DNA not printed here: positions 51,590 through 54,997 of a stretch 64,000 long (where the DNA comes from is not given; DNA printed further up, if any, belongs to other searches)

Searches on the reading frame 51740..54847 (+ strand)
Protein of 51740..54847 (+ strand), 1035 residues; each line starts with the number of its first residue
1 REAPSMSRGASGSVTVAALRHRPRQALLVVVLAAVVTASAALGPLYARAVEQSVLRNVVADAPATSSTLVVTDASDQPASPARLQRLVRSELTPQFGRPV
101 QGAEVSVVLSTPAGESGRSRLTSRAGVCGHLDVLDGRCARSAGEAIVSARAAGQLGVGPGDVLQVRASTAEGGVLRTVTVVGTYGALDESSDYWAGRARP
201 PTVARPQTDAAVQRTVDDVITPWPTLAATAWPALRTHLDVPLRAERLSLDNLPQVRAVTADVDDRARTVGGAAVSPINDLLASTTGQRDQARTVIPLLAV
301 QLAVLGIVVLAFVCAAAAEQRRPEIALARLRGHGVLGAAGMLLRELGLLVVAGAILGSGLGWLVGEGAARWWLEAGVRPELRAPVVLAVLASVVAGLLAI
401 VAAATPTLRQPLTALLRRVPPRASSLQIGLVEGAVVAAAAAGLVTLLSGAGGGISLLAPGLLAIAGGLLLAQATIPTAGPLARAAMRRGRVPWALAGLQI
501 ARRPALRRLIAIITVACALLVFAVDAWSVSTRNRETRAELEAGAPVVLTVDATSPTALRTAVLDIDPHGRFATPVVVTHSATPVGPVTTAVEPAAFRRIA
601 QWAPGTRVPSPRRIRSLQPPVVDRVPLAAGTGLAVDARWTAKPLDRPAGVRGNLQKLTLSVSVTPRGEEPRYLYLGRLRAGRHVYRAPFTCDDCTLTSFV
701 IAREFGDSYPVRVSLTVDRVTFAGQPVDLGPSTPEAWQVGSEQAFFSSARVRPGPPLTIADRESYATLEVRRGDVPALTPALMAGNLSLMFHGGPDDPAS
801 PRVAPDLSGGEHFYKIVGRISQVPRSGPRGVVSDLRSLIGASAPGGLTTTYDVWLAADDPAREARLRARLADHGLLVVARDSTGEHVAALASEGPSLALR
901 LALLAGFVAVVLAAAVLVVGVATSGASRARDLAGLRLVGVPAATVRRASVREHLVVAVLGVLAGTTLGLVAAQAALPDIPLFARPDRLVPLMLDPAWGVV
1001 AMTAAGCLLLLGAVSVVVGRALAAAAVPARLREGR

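Call 39: search_protein_families(library=pfam, proteins=[window:51740-54847:+], max_evalue=0.0001)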
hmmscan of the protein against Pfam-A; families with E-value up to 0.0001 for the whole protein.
window:51740-54847:+ (1035 aa): 1 family
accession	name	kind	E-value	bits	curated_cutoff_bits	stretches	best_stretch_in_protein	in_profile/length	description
PF02687.27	FtsX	-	2.1e-10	41.1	25.5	2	298-409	3-114/120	FtsX-like permease C-terminal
